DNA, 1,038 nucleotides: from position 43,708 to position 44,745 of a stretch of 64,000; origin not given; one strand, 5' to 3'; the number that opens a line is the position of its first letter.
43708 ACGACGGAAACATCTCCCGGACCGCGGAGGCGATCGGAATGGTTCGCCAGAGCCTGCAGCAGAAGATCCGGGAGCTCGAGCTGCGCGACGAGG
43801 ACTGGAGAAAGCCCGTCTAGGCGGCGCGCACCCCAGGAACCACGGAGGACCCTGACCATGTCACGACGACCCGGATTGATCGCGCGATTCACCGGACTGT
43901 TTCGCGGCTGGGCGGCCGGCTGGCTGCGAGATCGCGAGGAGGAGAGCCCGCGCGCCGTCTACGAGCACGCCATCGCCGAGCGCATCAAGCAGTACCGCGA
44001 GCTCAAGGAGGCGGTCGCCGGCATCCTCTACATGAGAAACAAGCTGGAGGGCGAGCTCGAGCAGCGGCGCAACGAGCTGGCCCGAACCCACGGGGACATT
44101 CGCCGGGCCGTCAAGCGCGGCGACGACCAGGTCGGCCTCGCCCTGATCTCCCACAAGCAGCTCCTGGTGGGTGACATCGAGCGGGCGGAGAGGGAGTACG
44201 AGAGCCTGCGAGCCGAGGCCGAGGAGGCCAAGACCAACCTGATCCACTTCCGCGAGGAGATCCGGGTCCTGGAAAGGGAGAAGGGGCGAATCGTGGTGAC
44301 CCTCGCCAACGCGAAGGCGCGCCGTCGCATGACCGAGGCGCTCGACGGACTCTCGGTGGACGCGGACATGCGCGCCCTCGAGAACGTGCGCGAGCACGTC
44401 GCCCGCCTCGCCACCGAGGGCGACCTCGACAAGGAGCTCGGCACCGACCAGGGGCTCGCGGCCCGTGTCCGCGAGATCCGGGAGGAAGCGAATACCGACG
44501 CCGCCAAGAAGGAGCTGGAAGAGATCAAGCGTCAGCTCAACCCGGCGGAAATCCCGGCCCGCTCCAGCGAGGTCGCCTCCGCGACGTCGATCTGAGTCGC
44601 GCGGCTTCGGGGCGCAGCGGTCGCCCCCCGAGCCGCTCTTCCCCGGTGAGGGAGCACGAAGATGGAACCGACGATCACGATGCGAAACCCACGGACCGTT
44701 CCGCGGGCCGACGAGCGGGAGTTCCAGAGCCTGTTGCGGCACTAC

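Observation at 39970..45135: Candidate undescribed Psp-like system: twin 2TM kinases + NtrC-type activator + PspA/ESCRT-III + membrane protein under a sigma54 promoter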

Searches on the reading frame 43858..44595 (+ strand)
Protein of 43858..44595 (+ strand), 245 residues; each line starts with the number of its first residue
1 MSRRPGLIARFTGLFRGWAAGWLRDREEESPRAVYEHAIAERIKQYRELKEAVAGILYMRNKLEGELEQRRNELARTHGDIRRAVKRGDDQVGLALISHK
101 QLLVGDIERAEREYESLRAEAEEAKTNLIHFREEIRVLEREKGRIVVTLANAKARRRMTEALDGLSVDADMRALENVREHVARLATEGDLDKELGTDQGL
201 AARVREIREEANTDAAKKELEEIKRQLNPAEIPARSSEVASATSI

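Call 3: search_protein_families(library=pfam, proteins=[window:43858-44595:+], max_evalue=0.01)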
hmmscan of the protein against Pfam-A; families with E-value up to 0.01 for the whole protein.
window:43858-44595:+ (245 aa): 1 family
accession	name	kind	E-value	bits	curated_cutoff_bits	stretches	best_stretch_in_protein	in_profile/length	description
PF04012.17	PspA_IM30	-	3.9e-18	66.3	33.9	1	28-225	21-216/220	PspA/IM30 family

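Call 12: find_encoding_contigs(protein=window:43858-44595:+, flank=10000, max_places=6)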
Protein window:43858-44595:+ (245 aa): 13 contigs read that carry it; 6 places shown.
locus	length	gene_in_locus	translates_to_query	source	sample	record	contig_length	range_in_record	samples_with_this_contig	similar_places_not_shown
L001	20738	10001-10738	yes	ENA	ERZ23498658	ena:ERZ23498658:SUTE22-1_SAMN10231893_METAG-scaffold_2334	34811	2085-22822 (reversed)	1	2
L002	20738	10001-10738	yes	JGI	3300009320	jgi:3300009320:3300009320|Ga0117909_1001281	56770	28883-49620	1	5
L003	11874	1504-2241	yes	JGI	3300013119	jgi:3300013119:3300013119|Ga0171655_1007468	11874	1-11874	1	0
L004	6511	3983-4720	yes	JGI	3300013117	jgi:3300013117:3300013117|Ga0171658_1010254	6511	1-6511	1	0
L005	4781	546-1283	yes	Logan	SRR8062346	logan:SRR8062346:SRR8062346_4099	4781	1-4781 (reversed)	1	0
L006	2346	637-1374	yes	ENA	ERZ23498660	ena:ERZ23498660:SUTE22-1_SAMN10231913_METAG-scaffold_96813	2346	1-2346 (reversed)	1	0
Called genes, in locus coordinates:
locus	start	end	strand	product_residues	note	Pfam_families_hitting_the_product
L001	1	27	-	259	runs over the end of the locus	PF02683:DsbD_TM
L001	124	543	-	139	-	-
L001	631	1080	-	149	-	PF02580:Tyr_Deacylase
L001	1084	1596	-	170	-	PF06559:DCD_N (weak), PF22769:DCD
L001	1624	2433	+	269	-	PF03009:GDPD, PF13653:GDPD_2 (faint)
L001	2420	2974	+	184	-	PF08241:Methyltransf_11, PF13649:Methyltransf_25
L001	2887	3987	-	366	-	PF08331:QueG_DUF1730, PF13484:Fer4_16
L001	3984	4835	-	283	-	PF09721:Exosortase_EpsH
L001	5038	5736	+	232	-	PF04367:DUF502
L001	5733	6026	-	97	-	-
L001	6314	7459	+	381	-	PF13239:2TM (weak), PF00512:HisKA, PF02518:HATPase_c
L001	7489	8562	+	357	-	PF13239:2TM (weak), PF00512:HisKA, PF02518:HATPase_c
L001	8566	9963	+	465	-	PF00072:Response_reg, PF00158:Sigma54_activat, PF14532:Sigma54_activ_2, PF07728:AAA_5, PF25601:AAA_lid_14, PF02954:HTH_8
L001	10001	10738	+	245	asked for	PF04012:PspA_IM30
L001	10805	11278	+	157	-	-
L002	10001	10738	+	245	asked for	PF04012:PspA_IM30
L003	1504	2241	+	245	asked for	PF04012:PspA_IM30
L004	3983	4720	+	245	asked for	PF04012:PspA_IM30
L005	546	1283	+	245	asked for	PF04012:PspA_IM30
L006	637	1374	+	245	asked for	PF04012:PspA_IM30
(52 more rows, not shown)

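Call 13: find_homologous_proteins(query=window:43858-44592:+, max_evalue=0.001)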
Query window:43858-44592:+ (245 aa): 1191 proteins with E <= 0.001 among 5251 candidates; the best 120 are listed.
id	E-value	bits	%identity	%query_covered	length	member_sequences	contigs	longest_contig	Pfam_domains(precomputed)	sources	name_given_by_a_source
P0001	5.0e-144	496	98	100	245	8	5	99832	PF04012.18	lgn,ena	-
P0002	2.3e-129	448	88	100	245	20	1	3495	PF04012.18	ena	-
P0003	2.0e-128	445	87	100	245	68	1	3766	PF04012.18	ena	-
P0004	1.2e-124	432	85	100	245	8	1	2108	PF04012.18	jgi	jgi:phage shock protein A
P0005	5.3e-122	424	83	100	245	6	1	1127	PF04012.18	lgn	-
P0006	1.2e-117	410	83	97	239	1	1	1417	PF04012.18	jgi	-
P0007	3.7e-111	388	77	100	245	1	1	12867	PF04012.18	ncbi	-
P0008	4.1e-109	382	77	100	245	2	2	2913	PF04012.18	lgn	-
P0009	1.5e-106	373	72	98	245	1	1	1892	PF04012.18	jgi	-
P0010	3.0e-106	372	75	97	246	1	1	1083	PF04012.18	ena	-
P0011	3.6e-104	366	73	100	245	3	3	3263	PF04012.18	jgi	jgi:phage shock protein A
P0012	8.3e-104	364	74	97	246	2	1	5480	PF04012.18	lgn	-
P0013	2.2e-103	363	73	97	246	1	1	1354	PF04012.18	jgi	jgi:phage shock protein A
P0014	2.8e-103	363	75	96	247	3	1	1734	PF04012.18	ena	-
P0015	1.9e-101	357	74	98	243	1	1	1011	PF04012.18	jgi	jgi:phage shock protein A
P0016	3.2e-101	356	72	100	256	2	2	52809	PF04012.18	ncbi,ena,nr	ncbi:MAG: PspA/IM30 family protein [Myxococcota bacterium]|nr:PspA/IM30 family protein [Myxococcota 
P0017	9.2e-100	351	71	97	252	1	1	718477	PF04012.18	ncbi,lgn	-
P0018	1.4e-97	344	68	100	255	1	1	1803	PF04012.18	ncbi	-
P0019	4.2e-95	336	69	98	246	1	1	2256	PF04012.18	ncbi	-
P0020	6.7e-95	335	66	100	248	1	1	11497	PF04012.18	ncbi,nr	ncbi:MAG: hypothetical protein GY946_09730 [bacterium]|nr:hypothetical protein [bacterium]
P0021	6.8e-95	335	66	100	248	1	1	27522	PF04012.18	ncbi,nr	ncbi:MAG: hypothetical protein GY723_06710 [bacterium]|nr:hypothetical protein [bacterium]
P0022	2.0e-94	334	77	85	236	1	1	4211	PF04012.18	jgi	jgi:phage shock protein A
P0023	3.1e-94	333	67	100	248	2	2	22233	PF04012.18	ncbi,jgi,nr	ncbi:MAG: PspA/IM30 family protein [Deltaproteobacteria bacterium]|nr:PspA/IM30 family protein [Delt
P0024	3.6e-94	333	71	88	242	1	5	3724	PF04012.18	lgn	-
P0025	5.4e-94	332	64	100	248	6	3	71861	PF04012.18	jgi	jgi:phage shock protein A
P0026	7.1e-94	332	66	100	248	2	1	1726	PF04012.18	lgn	-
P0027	2.7e-93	330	65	100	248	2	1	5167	PF04012.18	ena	-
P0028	4.6e-93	329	68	93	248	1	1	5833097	PF04012.18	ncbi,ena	-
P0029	5.1e-93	329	67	96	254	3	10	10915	PF04012.18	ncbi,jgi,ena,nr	ncbi:MAG: hypothetical protein CL910_01975 [Deltaproteobacteria bacterium]|jgi:phage shock protein A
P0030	1.2e-92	328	65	99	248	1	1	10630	PF04012.18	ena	-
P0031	1.5e-92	328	68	96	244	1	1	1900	PF04012.18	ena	-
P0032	1.5e-92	327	67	100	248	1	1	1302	PF04012.18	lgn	-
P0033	3.6e-92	326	67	98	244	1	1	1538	PF04012.18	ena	-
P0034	6.7e-92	325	68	96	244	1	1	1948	PF04012.18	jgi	-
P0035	7.5e-92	325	68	95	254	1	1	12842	PF04012.18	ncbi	-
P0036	1.8e-91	324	66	98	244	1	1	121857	PF04012.18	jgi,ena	-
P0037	5.3e-91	322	66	98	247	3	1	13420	PF04012.18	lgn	-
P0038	6.5e-91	322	64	100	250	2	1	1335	PF04012.18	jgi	-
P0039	6.9e-91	322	65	98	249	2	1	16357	PF04012.18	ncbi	-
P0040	1.2e-90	321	68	97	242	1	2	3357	PF04012.18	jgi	jgi:phage shock protein A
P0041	1.6e-90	321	65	97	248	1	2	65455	PF04012.18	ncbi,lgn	-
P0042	1.7e-90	321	66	95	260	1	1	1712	PF04012.18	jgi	jgi:phage shock protein A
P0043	2.5e-90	320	65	96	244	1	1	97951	PF04012.18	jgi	-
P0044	2.6e-90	320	69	93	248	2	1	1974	PF04012.18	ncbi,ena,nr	ncbi:MAG: PspA/IM30 family protein [Myxococcota bacterium]|nr:PspA/IM30 family protein [Myxococcota 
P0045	3.2e-89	317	66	93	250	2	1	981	PF04012.18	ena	-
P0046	3.3e-89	317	86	76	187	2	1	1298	PF04012.18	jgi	jgi:phage shock protein A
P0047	7.2e-89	315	66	96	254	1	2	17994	PF04012.18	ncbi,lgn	-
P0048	7.5e-89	315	67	93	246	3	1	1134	PF04012.18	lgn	-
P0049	9.0e-89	315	65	98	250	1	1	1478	PF04012.18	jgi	jgi:phage shock protein A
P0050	1.0e-88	315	67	99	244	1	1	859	PF04012.18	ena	-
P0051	1.4e-88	314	64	100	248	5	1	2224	PF04012.18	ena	-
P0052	2.8e-88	314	64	98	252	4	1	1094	PF04012.18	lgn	-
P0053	3.1e-87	310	62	99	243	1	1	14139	PF04012.18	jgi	jgi:phage shock protein A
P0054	3.1e-87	310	66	98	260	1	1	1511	PF04012.18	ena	-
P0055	6.3e-87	309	69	95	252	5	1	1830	PF04012.18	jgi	-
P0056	7.1e-87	309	63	99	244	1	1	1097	PF04012.18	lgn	-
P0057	7.4e-87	309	64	93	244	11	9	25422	PF04012.18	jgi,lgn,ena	jgi:phage shock protein A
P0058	7.7e-87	309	63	96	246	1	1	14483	PF04012.18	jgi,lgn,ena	-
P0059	9.4e-87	309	69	95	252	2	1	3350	PF04012.18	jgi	jgi:phage shock protein A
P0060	1.3e-86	308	66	92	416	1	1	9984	PF04012.18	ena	-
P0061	1.4e-86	308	64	99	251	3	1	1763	PF04012.18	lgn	-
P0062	3.8e-86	307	64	96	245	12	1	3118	PF04012.18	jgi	jgi:phage shock protein A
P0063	9.1e-86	305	64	99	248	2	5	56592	PF04012.18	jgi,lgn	-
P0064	1.2e-85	305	65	93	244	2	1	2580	PF04012.18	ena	-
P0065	1.2e-85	305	65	92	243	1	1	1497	PF04012.18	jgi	jgi:phage shock protein A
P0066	1.3e-85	305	62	99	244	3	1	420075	PF04012.18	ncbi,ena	-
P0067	1.3e-85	305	65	93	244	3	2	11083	PF04012.18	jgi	-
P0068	1.5e-85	305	64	93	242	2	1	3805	PF04012.18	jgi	-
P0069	1.8e-85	304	64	96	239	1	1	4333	PF04012.18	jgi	jgi:phage shock protein A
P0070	2.0e-85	304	62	100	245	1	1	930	PF04012.18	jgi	-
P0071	2.4e-85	304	62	99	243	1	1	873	PF04012.18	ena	-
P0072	2.6e-85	304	64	93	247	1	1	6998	PF04012.18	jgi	-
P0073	2.7e-85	304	61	100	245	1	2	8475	PF04012.18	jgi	jgi:phage shock protein A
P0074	2.7e-85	304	62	100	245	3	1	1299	PF04012.18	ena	-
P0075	3.0e-85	304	62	99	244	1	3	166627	PF04012.18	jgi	jgi:phage shock protein A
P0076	3.1e-85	304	66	96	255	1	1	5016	PF04012.18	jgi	jgi:phage shock protein A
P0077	3.3e-85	303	64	93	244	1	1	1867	PF04012.18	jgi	-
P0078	4.6e-85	303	63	97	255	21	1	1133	PF04012.18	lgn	-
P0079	5.5e-85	303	64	95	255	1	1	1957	PF04012.18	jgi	jgi:phage shock protein A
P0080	5.8e-85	303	63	96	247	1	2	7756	PF04012.18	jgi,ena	-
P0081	5.8e-85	303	62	96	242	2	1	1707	PF04012.18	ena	-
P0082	7.6e-85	302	63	96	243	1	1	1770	PF04012.18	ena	-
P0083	8.8e-85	302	64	93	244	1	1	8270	PF04012.18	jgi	jgi:phage shock protein A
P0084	1.0e-84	302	63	93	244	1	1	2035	PF04012.18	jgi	jgi:phage shock protein A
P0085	1.3e-84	302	62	93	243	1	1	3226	PF04012.18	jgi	jgi:phage shock protein A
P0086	1.5e-84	301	69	92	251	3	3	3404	PF04012.18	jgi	jgi:phage shock protein A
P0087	1.6e-84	301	63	96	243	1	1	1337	PF04012.18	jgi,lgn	-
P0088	1.9e-84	301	63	99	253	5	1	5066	PF04012.18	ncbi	-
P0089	2.1e-84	301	62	96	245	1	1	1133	PF04012.18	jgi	jgi:phage shock protein A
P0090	2.1e-84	301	61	99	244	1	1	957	PF04012.18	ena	-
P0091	2.4e-84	301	66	93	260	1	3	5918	PF04012.18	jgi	jgi:phage shock protein A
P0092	2.4e-84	301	63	93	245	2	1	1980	PF04012.18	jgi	-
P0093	2.4e-84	301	62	96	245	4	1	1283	PF04012.18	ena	-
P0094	2.5e-84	301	62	96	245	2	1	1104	PF04012.18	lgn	-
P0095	2.9e-84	300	61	99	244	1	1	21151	PF04012.18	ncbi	-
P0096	3.0e-84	300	64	93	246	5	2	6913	PF04012.18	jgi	jgi:phage shock protein A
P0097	3.1e-84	300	61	99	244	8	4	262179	PF04012.18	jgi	jgi:phage shock protein A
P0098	3.5e-84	300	63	93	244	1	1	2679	PF04012.18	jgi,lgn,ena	-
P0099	3.8e-84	300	66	96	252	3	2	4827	PF04012.18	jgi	jgi:phage shock protein A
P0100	3.9e-84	300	63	96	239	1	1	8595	PF04012.18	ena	-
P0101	4.1e-84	300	61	100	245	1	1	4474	PF04012.18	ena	-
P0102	4.2e-84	300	61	99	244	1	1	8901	PF04012.18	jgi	jgi:phage shock protein A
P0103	6.0e-84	299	61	96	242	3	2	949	PF04012.18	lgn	-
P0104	6.9e-84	299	59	99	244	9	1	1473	PF04012.18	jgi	jgi:phage shock protein A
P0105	7.1e-84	299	65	93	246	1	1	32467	PF04012.18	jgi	jgi:phage shock protein A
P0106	1.4e-83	298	68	93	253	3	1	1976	PF04012.18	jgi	jgi:phage shock protein A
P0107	1.6e-83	298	66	93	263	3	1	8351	PF04012.18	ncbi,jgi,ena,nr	ncbi:MAG: PspA/IM30 family protein [Myxococcales bacterium]|nr:PspA/IM30 family protein [Myxococcale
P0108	1.8e-83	298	64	100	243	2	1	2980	PF04012.18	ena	-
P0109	2.2e-83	298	64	96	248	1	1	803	PF04012.18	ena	-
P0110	2.8e-83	297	59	99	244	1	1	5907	PF04012.18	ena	-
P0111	3.2e-83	297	60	100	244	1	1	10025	PF04012.18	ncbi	ncbi:MAG: PspA/IM30 family protein [Myxococcota bacterium]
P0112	4.7e-83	296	60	100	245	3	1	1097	PF04012.18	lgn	-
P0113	8.3e-83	296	62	93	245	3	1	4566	PF04012.18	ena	-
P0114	9.6e-83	295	67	95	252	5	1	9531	PF04012.18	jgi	jgi:phage shock protein A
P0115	9.7e-83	295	60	99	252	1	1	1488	PF04012.18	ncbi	-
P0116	1.0e-82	295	64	100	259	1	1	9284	PF04012.18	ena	-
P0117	1.1e-82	295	67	93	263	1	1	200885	PF04012.18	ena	-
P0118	1.3e-82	295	63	93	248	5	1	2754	PF04012.18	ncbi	ncbi:MAG: PspA/IM30 family protein [Myxococcota bacterium]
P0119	1.8e-82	295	66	95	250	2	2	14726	PF04012.18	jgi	jgi:phage shock protein A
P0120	2.3e-82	294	65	97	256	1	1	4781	PF04012.18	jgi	jgi:phage shock protein A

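Call 16: find_related_loci(query=A1, collection=genome_contigs, flank=8000)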
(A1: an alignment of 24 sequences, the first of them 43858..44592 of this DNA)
Query A1 (245 aa) in genome_contigs; peptide patterns used: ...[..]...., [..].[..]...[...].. (x = any residue, [..] = any of these).
159 stretches matched a pattern; 109 encode a relative of the query (tblastn E <= 1e-3); the best 80 are kept; 80 distinct loci.
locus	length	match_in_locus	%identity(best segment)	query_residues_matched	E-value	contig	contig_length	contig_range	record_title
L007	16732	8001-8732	88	1-244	5e-140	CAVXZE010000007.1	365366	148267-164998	MAG: uncultured delta proteobacterium isolate MFD09779.bin.1.97 genome assembly, contig: contig_14371, whole genome shot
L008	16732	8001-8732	88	1-244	2e-138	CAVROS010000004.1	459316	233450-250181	MAG: uncultured delta proteobacterium isolate MFD03804.bin.2.110 genome assembly, contig: contig_14043, whole genome sho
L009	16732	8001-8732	88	1-244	1e-137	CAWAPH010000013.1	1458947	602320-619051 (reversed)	MAG: uncultured delta proteobacterium isolate MFD03804.bin.2.13 genome assembly, contig: contig_2922, whole genome shotg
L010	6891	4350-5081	72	1-244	3e-110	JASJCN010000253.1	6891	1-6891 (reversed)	MAG: Myxococcota bacterium isolate MO_167.B22 MO_167.c_7554, whole genome shotgun sequence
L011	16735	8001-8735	66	1-245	7e-104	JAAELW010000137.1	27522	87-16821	MAG: bacterium isolate Bpl_16 BplG_CONTIG1469899, whole genome shotgun sequence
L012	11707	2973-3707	67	1-245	1e-103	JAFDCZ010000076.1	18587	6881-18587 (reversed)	MAG: Deltaproteobacteria bacterium isolate Meg19_02_Bin_150 Meg19_02_Bin_150_scaffold_2031, whole genome shotgun sequenc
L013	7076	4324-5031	67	2-237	9e-102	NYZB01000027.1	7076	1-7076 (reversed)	MAG: Deltaproteobacteria bacterium isolate ARS66 MHASMcontig_388928, whole genome shotgun sequence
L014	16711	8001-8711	71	1-237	6e-109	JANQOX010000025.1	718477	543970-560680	MAG: Myxococcota bacterium isolate IP29b_bin.147 k99_2215002, whole genome shotgun sequence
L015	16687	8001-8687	68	1-229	1e-98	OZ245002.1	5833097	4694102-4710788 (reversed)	MAG: Myxococcota bacterium isolate 641f811d-2bae-4d89-87bb-445edc559d6d genome assembly, chromosome: 1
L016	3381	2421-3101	68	2-228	4e-99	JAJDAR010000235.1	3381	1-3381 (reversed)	MAG: Deltaproteobacteria bacterium isolate OFTM245 OFTM245_234, whole genome shotgun sequence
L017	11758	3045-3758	65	2-239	2e-93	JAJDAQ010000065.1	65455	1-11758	MAG: Deltaproteobacteria bacterium isolate OFTM60 OFTM60_64, whole genome shotgun sequence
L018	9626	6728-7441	63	4-240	2e-93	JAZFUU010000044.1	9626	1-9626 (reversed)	MAG: Myxococcota bacterium isolate BS2bin.65 BS2bin.65_44, whole genome shotgun sequence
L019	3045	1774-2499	61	1-241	3e-94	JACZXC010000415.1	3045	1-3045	MAG: Myxococcales bacterium isolate B22T1B5 B22T1B5_NODE66854, whole genome shotgun sequence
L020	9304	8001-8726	62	1-242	1e-89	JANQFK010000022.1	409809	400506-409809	MAG: Myxococcota bacterium isolate PL23a_bin.83 k99_3444018, whole genome shotgun sequence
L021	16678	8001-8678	64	4-229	4e-88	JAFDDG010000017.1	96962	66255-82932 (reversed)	MAG: Deltaproteobacteria bacterium isolate Meg19_02_Bin_77 Meg19_02_bin_77_scaffold_95, whole genome shotgun sequence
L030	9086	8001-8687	59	1-229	4e-84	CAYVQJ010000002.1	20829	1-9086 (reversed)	MAG TPA_asm: uncultured Myxococcales bacterium isolate binchicken_co165_377 genome assembly, contig: k141_363818, whole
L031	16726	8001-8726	58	4-245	9e-86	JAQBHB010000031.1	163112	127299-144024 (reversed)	MAG: Deltaproteobacteria bacterium isolate MAG_452_bin-13 452_bin-13_ctg-031, whole genome shotgun sequence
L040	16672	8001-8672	64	4-227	3e-82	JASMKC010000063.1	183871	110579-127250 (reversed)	MAG: Myxococcota bacterium isolate ETNP8_MAG_7 c_000001161574, whole genome shotgun sequence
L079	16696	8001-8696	58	2-233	1e-73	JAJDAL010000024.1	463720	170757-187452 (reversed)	MAG: Deltaproteobacteria bacterium isolate OFTM280 OFTM280_23, whole genome shotgun sequence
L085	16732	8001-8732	51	2-245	2e-71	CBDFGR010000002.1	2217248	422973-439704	MAG: Myxococcota bacterium isolate ad521999-ae95-4a27-8e19-38f7542cab83 genome assembly, contig: contig_2, whole genome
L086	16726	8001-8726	51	4-245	8e-72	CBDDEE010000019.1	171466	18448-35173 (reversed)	MAG: Myxococcota bacterium isolate 73384339-dcb6-4e61-b93f-9f18697b7e07 genome assembly, contig: contig_19, whole genome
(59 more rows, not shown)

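Call 33: search_solved_structures(query=window:43858-44592:+, max_evalue=0.01, show_alignments=2)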
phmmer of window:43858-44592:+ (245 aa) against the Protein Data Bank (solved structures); distinct sequences matched with E-value up to 0.01: 8.
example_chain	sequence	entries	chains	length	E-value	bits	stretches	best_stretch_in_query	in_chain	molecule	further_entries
6zvr_B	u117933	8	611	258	1.3e-07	35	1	27-238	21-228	Vipp1 | Phage shock protein A, PspA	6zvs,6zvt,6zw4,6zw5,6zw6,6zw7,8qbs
8qbr_A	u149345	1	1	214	9.6e-07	32.2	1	27-186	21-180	Membrane-associated protein Vipp1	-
8qbw_A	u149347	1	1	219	1.1e-06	32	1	27-196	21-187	Phage shock protein A, PspA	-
8qbv_A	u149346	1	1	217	1.4e-06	31.6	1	27-188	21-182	Membrane-associated protein Vipp1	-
8qhv_0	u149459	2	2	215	0.0018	21.5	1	28-185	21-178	Membrane-associated protein Vipp1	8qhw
8qfv_0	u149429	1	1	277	0.0019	21.4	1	28-233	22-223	Protein sll0617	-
7o3w_D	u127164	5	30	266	0.0024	21.1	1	28-233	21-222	Protein sll0617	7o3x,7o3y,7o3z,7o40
8qhx_D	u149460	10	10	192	0.0072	19.5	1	31-185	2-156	Membrane-associated protein Vipp1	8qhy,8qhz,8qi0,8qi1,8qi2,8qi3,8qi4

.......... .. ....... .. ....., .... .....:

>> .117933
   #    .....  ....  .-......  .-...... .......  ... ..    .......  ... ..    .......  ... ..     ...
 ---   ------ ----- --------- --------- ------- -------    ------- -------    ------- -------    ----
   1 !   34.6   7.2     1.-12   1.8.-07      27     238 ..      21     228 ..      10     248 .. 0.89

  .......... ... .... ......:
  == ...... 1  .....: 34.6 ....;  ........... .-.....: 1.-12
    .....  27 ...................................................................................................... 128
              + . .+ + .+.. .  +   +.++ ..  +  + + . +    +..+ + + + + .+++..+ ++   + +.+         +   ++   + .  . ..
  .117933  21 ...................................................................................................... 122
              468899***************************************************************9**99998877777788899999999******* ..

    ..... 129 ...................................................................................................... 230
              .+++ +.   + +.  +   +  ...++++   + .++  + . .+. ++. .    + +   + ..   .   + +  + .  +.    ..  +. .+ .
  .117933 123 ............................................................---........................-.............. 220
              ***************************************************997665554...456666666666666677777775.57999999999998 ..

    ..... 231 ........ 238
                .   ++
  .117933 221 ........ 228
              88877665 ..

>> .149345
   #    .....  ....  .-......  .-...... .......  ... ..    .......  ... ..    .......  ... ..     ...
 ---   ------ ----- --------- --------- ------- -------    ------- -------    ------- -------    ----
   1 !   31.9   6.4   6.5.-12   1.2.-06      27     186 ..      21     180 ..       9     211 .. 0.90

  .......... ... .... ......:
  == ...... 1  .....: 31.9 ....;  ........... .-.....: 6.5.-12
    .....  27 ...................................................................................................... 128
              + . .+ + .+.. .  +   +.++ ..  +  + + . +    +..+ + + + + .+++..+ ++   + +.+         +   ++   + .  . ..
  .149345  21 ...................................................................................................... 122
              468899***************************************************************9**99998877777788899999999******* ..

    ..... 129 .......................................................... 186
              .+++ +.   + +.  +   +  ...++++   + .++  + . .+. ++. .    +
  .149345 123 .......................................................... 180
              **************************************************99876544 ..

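Call 39: search_protein_families(library=ncbifam, proteins=[window:43858-44595:+], max_evalue=0.01)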
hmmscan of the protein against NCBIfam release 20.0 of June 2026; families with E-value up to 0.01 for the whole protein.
window:43858-44595:+ (245 aa): 1 family
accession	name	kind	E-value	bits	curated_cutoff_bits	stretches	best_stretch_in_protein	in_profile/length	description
TIGR02977.1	phageshock_pspA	equivalog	0.0047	16.7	242.95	1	38-228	32-218/219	phage shock protein PspA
